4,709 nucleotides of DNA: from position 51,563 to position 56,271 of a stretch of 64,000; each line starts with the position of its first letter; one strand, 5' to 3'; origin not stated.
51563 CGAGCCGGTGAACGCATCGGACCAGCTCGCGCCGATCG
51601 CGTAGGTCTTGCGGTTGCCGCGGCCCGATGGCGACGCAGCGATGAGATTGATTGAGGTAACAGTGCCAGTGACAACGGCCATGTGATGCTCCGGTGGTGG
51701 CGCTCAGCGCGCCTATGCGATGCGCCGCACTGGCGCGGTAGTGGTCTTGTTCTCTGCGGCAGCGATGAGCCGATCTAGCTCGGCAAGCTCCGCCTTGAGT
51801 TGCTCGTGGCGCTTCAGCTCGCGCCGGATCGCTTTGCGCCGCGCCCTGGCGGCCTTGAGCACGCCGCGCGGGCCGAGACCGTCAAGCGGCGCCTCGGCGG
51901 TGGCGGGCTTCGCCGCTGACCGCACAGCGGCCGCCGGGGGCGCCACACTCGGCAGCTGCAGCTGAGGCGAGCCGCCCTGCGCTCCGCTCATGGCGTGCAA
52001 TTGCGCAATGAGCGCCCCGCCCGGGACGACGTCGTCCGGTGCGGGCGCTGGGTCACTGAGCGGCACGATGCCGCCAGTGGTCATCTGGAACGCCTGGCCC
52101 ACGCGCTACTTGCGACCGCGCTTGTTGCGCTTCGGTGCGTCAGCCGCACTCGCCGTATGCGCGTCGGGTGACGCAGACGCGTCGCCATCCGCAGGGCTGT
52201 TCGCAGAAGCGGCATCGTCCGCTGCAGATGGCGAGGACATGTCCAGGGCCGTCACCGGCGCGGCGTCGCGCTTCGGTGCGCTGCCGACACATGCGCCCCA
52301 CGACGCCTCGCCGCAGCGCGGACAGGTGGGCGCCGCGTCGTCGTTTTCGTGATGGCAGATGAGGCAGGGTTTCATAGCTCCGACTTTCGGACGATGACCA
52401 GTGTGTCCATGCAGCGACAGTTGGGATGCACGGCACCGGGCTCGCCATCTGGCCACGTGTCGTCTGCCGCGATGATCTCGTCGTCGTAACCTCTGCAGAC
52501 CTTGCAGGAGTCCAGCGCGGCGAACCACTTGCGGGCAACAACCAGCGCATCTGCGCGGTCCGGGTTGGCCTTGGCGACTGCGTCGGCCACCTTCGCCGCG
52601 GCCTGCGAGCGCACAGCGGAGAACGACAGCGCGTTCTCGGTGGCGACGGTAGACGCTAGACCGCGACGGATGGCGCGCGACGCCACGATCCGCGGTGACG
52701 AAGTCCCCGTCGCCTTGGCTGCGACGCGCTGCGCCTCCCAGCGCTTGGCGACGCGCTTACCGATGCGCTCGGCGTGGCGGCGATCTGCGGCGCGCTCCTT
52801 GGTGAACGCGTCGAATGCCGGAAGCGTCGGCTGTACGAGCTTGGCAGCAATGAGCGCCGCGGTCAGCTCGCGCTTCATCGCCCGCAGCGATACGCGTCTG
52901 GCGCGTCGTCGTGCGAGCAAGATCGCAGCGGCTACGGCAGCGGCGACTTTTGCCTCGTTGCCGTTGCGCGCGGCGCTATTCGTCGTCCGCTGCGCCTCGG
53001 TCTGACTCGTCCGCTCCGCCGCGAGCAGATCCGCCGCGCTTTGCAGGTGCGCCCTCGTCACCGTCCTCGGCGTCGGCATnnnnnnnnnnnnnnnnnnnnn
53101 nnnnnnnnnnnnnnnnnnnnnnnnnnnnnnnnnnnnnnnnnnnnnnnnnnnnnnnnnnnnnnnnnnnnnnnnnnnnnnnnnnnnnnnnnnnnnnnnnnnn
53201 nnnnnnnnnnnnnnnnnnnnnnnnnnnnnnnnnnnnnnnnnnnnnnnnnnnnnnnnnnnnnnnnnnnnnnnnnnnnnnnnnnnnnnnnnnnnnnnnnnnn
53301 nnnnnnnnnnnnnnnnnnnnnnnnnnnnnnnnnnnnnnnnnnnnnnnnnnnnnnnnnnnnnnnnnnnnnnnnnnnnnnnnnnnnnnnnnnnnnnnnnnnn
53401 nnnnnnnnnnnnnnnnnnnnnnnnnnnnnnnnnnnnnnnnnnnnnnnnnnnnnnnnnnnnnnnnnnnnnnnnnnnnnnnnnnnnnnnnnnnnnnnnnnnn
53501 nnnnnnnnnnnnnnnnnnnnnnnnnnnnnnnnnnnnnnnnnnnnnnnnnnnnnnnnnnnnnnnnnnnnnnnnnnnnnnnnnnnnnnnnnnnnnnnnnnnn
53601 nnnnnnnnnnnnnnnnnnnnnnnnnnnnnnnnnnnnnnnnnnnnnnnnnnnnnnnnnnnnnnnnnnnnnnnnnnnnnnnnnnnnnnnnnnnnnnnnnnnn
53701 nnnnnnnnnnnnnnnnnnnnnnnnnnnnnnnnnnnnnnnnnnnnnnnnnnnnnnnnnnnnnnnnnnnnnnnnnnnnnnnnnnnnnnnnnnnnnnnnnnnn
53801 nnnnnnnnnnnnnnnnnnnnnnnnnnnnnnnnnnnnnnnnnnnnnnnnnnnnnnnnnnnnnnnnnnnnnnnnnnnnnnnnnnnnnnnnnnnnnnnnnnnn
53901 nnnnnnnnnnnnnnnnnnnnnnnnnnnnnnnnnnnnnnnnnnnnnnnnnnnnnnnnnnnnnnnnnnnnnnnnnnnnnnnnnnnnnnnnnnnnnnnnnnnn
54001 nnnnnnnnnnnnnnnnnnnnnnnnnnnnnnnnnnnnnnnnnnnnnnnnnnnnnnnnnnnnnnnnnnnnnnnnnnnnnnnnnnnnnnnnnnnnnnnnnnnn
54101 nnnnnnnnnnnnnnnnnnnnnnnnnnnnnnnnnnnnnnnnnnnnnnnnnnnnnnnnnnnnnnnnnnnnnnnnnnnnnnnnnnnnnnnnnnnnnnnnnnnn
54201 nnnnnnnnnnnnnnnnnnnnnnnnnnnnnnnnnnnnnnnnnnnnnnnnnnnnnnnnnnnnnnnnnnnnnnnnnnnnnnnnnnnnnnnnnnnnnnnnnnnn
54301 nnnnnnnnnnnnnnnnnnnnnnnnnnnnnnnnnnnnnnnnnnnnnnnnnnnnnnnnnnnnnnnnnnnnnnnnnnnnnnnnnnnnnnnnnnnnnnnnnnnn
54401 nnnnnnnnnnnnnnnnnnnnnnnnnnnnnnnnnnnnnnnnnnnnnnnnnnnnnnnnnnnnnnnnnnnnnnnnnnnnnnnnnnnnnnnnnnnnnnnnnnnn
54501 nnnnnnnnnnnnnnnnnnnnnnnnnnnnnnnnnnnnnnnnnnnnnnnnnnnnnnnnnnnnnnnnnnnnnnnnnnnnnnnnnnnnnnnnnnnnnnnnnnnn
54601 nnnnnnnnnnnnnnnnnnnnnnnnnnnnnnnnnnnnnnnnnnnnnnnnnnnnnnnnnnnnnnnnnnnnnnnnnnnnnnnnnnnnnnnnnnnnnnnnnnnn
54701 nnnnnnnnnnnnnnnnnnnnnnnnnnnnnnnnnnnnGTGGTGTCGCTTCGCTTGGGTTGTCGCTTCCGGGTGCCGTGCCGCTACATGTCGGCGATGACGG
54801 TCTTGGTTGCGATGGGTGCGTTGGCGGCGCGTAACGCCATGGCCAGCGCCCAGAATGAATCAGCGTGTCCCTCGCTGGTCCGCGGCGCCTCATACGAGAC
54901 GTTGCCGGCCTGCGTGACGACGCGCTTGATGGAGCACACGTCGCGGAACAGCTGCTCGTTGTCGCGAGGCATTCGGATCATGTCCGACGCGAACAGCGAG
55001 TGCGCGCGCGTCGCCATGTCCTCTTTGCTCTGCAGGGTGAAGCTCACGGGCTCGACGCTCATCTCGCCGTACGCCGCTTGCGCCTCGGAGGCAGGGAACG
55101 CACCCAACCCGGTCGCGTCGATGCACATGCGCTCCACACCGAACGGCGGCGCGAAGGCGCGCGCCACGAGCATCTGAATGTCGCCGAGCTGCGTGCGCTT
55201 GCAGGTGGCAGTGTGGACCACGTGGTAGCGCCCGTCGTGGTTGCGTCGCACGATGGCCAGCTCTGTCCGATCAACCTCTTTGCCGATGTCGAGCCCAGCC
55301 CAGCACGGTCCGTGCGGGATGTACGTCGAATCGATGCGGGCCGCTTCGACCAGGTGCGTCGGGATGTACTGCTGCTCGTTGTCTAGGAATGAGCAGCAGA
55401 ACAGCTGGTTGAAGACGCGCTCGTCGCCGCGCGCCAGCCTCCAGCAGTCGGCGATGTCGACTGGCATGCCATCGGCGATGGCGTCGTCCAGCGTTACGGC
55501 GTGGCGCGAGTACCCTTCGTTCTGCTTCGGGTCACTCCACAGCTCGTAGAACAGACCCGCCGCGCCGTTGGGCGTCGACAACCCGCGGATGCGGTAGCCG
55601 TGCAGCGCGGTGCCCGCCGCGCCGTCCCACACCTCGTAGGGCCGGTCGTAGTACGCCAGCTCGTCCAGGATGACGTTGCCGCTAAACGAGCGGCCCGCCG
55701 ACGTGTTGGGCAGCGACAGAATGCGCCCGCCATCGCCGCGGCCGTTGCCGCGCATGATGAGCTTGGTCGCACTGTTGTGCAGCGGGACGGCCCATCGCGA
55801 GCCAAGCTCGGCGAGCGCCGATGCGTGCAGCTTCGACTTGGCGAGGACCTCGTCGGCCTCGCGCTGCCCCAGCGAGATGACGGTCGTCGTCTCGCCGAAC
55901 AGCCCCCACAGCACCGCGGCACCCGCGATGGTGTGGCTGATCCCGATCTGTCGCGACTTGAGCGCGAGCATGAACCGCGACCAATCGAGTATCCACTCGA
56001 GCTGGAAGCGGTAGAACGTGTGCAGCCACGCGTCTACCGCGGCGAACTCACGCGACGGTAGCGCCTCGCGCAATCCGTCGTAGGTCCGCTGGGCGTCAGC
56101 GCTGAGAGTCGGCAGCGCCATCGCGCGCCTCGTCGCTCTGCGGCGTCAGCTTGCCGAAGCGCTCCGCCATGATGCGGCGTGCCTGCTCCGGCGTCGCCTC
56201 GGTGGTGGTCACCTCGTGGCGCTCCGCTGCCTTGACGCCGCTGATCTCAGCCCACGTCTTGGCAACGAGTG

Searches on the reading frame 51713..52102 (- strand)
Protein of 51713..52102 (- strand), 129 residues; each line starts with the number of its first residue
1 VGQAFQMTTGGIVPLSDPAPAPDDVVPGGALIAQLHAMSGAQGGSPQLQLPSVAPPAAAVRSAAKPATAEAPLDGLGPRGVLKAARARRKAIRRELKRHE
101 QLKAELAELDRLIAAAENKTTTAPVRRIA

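Call 84: search_protein_families(library=pfam, proteins=[window:51713-52102:-], max_evalue=1)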
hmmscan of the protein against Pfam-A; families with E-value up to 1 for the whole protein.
window:51713-52102:- (129 aa): 3 families
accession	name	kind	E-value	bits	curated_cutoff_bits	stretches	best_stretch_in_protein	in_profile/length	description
PF03980.19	Nnf1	-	0.084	13.6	23.7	1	95-121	24-50/110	Nnf1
PF05859.17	Mis12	-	0.26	11.4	25.7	1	86-118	122-154/231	Mis12 protein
PF24035.1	DUF7344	-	0.34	11.8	27.8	1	87-124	7-41/76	Domain of unknown function (DUF7344)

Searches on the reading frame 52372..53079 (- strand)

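Call 53: search_protein_families(library=phrogs, proteins=[window:52372-53079:-], max_evalue=0.001)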
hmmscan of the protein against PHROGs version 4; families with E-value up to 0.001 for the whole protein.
window:52372-53079:- (235 aa): 3 families
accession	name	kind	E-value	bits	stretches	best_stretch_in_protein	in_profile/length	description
phrog_241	-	head and packaging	3.8e-10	40.4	1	156-229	205-274/679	head morphogenesis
phrog_6577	-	unknown function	1.2e-07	31.4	1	162-230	164-231/1066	-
phrog_4728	-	head and packaging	9e-05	22.4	1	191-234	261-305/591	head morphogenesis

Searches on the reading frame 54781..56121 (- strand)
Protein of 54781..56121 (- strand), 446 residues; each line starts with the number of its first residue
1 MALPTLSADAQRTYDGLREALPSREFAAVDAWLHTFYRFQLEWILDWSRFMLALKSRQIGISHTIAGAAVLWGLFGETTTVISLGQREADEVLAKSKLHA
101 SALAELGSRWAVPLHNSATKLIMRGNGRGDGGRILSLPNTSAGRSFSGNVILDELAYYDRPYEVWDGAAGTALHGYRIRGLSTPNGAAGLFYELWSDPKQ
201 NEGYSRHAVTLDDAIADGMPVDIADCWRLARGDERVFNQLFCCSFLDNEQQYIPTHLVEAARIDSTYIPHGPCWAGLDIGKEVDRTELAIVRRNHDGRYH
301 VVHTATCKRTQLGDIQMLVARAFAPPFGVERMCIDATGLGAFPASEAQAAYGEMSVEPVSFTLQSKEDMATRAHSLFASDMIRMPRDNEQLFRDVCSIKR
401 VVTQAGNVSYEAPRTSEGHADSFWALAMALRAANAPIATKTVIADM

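Call 53: search_protein_families(library=phrogs, proteins=[window:54781-56121:-], max_evalue=0.001)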
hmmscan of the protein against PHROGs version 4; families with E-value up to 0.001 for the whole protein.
window:54781-56121:- (446 aa): 8 families
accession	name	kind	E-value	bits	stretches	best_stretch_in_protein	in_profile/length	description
phrog_5909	-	head and packaging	3.1e-39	135.8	1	177-437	2-270/285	terminase large subunit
phrog_2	-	head and packaging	4.3e-32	112.8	1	35-398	265-563/807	terminase large subunit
phrog_5713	-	head and packaging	1.9e-20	74.3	1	321-432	14-124/143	terminase large subunit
phrog_22646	-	unknown function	7.4e-09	36.1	1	39-208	40-208/374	-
phrog_3746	-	head and packaging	2.6e-08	34.2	1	31-249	139-368/374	terminase large subunit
phrog_9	-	head and packaging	3.3e-08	33.8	1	223-435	427-665/812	terminase large subunit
phrog_7579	-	head and packaging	2.1e-06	28.1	1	44-201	13-164/239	terminase large subunit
phrog_2699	-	head and packaging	0.00054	19.9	0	245-303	77-138/315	terminase large subunit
